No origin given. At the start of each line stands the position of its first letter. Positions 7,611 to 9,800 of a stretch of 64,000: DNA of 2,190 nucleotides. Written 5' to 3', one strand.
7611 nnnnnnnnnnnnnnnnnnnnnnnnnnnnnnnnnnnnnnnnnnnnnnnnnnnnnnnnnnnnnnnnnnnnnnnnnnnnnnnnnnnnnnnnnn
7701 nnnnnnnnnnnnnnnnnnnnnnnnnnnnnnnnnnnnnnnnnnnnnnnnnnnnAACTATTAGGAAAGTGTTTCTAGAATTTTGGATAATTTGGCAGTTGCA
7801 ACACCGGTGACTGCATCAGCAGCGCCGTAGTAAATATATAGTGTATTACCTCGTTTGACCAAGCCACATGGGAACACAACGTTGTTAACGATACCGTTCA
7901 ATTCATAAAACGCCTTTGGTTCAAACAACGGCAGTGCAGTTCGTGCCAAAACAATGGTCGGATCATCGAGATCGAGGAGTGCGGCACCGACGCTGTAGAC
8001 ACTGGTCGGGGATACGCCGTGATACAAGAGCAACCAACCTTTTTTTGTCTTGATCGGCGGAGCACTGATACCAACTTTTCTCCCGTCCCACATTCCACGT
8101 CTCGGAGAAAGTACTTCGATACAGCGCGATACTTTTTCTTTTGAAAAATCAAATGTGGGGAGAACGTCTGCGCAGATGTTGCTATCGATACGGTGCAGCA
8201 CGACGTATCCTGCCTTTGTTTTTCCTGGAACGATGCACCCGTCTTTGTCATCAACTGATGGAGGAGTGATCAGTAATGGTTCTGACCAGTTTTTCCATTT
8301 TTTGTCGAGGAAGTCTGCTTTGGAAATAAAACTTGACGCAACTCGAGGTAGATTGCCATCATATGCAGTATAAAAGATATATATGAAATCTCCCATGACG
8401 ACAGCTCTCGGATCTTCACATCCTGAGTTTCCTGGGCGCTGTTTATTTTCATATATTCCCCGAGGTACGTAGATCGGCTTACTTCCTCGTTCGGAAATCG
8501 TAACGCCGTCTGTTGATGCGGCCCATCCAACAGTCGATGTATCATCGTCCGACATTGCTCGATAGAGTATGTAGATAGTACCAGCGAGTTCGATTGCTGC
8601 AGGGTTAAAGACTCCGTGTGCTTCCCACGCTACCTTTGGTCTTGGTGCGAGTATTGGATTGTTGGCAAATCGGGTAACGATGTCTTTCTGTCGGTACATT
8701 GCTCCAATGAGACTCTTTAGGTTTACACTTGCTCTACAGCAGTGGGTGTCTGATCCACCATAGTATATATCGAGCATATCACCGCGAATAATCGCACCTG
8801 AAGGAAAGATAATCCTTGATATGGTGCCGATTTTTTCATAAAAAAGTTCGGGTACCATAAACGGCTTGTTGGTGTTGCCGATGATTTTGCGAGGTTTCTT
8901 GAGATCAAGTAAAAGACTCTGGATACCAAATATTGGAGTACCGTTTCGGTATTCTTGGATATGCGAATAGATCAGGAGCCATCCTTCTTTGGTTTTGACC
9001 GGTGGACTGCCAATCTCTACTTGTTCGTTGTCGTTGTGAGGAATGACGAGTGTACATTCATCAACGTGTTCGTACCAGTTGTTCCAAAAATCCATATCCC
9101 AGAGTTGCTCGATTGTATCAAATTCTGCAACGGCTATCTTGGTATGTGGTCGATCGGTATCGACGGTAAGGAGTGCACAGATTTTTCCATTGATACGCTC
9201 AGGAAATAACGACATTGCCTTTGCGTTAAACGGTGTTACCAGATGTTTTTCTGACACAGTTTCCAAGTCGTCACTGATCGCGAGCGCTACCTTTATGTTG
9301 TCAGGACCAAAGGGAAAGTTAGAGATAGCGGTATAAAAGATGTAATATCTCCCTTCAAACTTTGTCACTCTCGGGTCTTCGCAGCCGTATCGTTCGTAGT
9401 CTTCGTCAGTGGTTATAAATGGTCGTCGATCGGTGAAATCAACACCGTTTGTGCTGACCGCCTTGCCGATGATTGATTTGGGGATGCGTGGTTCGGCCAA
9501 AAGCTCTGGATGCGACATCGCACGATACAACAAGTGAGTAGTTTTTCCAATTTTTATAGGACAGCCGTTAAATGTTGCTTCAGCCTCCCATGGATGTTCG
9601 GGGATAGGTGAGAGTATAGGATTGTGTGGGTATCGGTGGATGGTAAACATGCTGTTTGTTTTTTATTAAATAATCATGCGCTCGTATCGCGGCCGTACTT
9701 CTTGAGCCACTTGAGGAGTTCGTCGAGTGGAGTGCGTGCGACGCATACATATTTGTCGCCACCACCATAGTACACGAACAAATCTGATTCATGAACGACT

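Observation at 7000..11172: Compact mannoside-phosphorylase module: three GH130 modules (one membrane-anchored, one tandem-fused), a HAD phosphatase and a PMI-type cupin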

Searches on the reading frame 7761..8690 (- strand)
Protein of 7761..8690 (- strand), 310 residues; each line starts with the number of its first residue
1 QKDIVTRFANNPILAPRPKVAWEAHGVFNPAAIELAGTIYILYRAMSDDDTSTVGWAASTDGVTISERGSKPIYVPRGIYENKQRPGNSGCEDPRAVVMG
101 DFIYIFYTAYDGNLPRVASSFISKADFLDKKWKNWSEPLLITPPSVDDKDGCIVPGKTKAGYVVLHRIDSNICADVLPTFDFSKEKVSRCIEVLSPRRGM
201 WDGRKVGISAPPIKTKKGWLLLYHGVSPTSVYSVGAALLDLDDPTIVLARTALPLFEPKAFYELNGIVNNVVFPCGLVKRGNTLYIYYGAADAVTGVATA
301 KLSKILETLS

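Call 9: search_solved_structures(query=window:7761-8690:-, max_evalue=0.001, show_alignments=4)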
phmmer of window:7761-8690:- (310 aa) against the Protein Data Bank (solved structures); distinct sequences matched with E-value up to 0.001: 18.
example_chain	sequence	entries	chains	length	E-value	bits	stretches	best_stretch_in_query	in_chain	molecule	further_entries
9fj8_A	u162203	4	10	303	1.4e-47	165.4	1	6-303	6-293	1,2-beta-oligomannan phosphorylase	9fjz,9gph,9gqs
7fip_A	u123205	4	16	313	1.6e-47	165.1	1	5-304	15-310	Beta-1,2-mannobiose phosphorylase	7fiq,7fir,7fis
5b0p_A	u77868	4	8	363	2.2e-36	128.6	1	89-309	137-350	Lin0857 protein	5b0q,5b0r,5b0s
3qc2_A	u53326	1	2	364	7.5e-30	107.1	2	17-120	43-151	glycosyl hydrolase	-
9eqq_A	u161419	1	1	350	5.1e-29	104.4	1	90-308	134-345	Uhgb_MS mannoside synthase from an unknown human gut bacterium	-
9erg_A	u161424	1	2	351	5.1e-29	104.4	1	90-308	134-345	Uhgb_MS mannoside synthase from an unknown human gut bacterium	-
9erh_A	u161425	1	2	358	5.6e-29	104.2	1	90-308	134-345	Uhgb_MS mannoside synthase from an unknown human gut bacterium in complex with 1,2-beta-ma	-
5a7v_A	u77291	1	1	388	7.6e-28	100.5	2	17-120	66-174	PUTATIVE GLYCOSIDASE PH117-RELATED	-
5a7v_B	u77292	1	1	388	7.6e-28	100.5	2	17-120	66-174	PUTATIVE GLYCOSIDASE PH117-RELATED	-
4onz_A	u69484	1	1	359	1.3e-27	99.8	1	17-304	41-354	putative glycoside hydrolase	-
3taw_A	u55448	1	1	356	1.9e-26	95.9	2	178-300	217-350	Hypothetical glycoside hydrolase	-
1vkd_A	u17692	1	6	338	3.4e-26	95.1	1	5-306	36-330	conserved hypothetical protein TM1225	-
3r67_A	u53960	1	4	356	2.2e-24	89.1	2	189-299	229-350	putative Glycosidase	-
4udg_A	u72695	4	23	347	6.8e-22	81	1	149-307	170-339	UHGB_MP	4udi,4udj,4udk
4udk_E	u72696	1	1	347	6.8e-22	81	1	149-307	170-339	UHGB_MP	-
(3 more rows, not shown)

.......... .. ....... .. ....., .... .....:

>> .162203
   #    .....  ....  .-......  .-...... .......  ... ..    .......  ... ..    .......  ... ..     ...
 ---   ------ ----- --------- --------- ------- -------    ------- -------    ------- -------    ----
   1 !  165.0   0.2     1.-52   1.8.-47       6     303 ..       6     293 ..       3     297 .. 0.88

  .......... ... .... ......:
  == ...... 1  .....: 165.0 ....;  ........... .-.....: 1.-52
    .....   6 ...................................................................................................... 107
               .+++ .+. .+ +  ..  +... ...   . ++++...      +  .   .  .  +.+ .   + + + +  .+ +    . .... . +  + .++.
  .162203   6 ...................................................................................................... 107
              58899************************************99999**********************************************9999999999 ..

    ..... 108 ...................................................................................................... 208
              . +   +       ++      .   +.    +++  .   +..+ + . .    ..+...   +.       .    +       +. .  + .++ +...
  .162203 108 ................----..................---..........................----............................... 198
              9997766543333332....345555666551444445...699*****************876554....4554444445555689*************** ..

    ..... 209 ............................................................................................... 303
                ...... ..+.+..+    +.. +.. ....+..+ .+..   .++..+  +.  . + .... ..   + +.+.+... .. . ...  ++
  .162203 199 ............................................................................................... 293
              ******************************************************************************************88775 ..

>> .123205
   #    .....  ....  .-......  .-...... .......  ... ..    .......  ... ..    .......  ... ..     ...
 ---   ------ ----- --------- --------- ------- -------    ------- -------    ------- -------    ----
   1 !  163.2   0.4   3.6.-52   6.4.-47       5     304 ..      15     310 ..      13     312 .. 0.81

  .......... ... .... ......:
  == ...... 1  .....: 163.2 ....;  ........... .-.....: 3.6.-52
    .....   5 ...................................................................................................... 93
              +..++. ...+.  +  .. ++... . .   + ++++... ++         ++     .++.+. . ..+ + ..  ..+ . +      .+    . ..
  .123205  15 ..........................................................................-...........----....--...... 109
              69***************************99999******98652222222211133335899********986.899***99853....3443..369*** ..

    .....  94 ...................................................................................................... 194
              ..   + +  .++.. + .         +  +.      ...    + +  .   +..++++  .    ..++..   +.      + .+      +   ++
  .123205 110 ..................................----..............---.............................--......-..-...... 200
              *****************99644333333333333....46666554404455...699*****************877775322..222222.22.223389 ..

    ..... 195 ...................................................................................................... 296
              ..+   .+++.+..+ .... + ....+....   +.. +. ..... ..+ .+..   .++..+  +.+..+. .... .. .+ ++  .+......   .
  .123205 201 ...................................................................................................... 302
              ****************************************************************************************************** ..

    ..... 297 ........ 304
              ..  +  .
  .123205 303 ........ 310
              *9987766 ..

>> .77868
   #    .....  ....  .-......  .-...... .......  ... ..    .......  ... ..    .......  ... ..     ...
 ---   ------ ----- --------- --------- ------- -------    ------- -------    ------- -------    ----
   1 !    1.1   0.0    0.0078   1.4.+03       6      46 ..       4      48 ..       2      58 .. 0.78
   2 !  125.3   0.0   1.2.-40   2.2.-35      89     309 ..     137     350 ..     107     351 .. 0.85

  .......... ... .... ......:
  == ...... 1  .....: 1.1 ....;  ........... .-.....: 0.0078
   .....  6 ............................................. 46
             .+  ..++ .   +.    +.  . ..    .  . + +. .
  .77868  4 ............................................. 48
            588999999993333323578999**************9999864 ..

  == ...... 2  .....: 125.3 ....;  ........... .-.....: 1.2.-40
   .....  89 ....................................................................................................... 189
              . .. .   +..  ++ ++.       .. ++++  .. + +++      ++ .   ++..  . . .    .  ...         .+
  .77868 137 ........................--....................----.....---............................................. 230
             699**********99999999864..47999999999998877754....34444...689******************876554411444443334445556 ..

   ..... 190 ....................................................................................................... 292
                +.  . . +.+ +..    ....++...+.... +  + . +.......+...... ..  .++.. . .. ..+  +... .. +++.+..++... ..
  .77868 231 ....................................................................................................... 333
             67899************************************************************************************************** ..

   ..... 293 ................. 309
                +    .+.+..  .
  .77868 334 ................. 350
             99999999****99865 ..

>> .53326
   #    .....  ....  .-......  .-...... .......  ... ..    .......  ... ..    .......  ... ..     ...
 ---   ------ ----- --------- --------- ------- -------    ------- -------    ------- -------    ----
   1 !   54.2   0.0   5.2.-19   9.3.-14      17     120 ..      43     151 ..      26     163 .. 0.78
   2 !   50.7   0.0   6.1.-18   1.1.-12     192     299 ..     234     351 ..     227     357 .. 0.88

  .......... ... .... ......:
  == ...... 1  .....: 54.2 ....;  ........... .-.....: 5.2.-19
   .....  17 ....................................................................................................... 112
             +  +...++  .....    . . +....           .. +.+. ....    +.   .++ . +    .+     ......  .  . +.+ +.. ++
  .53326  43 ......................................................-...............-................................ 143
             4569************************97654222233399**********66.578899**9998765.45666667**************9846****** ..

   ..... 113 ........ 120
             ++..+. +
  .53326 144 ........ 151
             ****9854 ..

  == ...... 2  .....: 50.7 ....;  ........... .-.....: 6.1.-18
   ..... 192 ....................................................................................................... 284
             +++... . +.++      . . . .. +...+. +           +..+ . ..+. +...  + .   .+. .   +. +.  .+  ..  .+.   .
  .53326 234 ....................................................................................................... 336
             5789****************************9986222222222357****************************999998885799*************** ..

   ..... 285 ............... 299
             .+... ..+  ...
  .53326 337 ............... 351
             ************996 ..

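Call 25: search_protein_families(library=ncbifam, proteins=[window:7761-8690:-], max_evalue=0.001)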
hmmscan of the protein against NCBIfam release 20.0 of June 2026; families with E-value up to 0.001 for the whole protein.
window:7761-8690:- (310 aa): 3 families
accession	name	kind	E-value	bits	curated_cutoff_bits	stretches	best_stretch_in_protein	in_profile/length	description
NF052550.1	BManbPhaseBMBP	equivalog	1.4e-64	218.3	450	1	6-305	5-294/296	beta-1,2-mannobiose phosphorylase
NF050092.1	BtaManbiosPhlase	equivalog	3.4e-46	157.8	550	1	87-309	135-350/351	BtaManbiosPhlase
NF058598.1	BetMansidBT3780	equivalog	6.9e-35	120.8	550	2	18-120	53-160/366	beta-1,2-mannosidase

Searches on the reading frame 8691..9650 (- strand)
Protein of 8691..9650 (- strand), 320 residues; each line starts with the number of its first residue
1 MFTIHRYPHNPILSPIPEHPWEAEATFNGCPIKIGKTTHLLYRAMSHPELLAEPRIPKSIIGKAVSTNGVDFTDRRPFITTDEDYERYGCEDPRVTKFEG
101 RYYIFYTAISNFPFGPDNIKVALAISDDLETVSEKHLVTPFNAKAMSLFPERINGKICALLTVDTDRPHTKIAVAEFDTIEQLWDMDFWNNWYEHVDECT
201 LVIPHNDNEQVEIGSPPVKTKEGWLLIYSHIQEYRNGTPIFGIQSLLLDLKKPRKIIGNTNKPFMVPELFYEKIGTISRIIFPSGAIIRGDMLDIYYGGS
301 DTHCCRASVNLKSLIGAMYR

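Call 8: search_solved_structures(query=window:8691-9650:-, max_evalue=0.001, show_alignments=4)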
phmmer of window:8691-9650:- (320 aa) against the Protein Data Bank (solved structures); distinct sequences matched with E-value up to 0.001: 19.
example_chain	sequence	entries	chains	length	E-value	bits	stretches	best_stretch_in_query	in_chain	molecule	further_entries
7fip_A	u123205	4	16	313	4.4e-44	154.1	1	1-308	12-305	Beta-1,2-mannobiose phosphorylase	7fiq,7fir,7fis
9fj8_A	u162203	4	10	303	6.8e-44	153.5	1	5-312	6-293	1,2-beta-oligomannan phosphorylase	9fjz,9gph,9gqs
5b0p_A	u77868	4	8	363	3.1e-29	105.4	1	62-312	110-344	Lin0857 protein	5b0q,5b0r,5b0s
9eqq_A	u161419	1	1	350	3.1e-25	92.2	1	65-316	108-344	Uhgb_MS mannoside synthase from an unknown human gut bacterium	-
9erg_A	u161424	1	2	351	3.2e-25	92.2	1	65-316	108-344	Uhgb_MS mannoside synthase from an unknown human gut bacterium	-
9erh_A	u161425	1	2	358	3.4e-25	92.1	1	65-316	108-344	Uhgb_MS mannoside synthase from an unknown human gut bacterium in complex with 1,2-beta-ma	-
1vkd_A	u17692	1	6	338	2.2e-22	82.8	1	83-307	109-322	conserved hypothetical protein TM1225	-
4udg_A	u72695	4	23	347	3.4e-20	75.6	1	88-303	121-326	UHGB_MP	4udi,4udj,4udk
4udk_E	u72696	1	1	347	3.4e-20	75.6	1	88-303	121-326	UHGB_MP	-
5ayd_A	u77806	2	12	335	3.3e-17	65.8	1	84-308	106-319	Beta-1,4-mannooligosaccharide phosphorylase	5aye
4onz_A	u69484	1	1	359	8.3e-15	57.9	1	19-305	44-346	putative glycoside hydrolase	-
3r67_A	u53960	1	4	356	4.2e-13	52.3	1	20-305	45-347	putative Glycosidase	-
3taw_A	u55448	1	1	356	3.5e-11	46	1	206-305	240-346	Hypothetical glycoside hydrolase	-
5a7v_B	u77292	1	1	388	3.7e-10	42.6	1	205-312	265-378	PUTATIVE GLYCOSIDASE PH117-RELATED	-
5a7v_A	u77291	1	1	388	3.7e-10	42.6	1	205-312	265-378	PUTATIVE GLYCOSIDASE PH117-RELATED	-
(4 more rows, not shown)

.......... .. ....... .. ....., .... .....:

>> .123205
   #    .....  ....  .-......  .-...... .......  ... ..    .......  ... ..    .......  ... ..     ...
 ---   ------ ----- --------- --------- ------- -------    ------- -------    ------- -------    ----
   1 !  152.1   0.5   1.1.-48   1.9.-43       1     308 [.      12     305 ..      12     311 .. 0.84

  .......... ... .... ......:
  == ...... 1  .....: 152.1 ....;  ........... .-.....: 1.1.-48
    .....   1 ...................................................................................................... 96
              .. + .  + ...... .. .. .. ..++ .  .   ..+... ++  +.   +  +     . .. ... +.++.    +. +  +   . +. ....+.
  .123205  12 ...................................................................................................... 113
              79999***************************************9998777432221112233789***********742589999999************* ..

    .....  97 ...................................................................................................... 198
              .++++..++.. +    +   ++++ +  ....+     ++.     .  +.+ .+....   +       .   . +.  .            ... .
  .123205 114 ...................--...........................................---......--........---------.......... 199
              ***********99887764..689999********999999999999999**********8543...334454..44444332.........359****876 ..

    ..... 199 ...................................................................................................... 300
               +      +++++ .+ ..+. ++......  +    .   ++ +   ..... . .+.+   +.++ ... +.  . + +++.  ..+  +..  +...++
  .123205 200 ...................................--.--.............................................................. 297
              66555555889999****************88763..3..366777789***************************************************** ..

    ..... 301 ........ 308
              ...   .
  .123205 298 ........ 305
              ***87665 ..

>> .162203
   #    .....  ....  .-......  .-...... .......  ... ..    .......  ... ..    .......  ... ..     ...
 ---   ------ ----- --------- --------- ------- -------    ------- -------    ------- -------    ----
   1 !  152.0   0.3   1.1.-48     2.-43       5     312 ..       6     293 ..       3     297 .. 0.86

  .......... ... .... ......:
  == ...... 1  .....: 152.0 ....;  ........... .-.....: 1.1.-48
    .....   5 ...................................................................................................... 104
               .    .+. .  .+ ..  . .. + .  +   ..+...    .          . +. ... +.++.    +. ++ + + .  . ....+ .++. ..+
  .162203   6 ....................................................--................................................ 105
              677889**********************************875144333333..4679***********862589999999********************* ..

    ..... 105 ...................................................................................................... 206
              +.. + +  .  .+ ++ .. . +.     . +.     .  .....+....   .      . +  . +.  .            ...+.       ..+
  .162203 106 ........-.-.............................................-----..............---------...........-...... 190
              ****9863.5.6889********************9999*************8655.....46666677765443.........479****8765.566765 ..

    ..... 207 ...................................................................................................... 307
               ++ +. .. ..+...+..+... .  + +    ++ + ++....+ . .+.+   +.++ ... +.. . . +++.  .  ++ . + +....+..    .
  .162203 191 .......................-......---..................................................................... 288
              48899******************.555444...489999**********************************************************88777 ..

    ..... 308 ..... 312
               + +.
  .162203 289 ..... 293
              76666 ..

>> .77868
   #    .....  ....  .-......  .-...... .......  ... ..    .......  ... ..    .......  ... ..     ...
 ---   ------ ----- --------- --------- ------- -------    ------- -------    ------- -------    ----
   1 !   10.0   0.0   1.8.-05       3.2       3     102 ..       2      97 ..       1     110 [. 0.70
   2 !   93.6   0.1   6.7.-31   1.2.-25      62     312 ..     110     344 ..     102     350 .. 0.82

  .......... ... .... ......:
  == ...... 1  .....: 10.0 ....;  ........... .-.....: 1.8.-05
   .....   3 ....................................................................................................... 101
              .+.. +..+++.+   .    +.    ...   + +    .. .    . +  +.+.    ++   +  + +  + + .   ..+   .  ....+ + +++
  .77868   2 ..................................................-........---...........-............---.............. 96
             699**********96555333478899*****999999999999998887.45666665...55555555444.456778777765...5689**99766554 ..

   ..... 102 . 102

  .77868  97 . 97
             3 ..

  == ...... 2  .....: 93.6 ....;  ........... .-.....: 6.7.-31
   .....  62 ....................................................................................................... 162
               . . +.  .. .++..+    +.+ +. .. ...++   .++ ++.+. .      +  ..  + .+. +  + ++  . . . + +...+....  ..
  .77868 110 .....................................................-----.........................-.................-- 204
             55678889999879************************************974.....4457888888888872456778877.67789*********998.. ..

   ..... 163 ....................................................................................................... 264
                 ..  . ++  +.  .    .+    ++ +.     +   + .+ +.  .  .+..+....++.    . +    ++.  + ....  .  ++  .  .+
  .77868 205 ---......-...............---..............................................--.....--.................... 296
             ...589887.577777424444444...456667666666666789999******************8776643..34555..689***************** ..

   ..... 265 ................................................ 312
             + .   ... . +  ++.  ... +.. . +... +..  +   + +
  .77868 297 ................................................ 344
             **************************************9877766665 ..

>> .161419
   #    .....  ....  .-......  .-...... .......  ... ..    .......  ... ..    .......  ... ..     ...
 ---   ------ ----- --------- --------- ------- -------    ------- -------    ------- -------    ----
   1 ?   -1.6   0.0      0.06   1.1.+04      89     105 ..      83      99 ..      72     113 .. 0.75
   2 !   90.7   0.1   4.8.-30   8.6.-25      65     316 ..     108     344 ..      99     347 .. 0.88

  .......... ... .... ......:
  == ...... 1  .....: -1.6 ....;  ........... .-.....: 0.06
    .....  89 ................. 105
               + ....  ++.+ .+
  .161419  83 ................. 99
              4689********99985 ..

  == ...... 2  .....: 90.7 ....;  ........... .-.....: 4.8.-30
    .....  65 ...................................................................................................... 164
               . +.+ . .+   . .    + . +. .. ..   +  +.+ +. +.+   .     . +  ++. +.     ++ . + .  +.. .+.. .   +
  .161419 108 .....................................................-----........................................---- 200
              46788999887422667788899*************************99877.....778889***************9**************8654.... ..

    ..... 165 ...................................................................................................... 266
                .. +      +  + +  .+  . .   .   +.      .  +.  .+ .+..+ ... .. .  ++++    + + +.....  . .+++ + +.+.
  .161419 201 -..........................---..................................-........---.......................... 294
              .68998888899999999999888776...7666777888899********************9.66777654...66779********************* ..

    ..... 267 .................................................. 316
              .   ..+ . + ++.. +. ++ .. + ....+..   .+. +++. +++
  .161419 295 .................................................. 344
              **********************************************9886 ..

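Call 25: search_protein_families(library=ncbifam, proteins=[window:8691-9650:-], max_evalue=0.001)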
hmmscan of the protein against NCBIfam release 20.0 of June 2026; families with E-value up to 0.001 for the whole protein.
window:8691-9650:- (320 aa): 3 families
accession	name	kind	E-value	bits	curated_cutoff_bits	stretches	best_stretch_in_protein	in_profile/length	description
NF052550.1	BManbPhaseBMBP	equivalog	1.1e-54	185.8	450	1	1-313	1-293/296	beta-1,2-mannobiose phosphorylase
NF050092.1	BtaManbiosPhlase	equivalog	3.6e-44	151.1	550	1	60-316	108-348/351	BtaManbiosPhlase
NF058598.1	BetMansidBT3780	equivalog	6.5e-19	68.3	550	2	206-308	252-361/366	beta-1,2-mannosidase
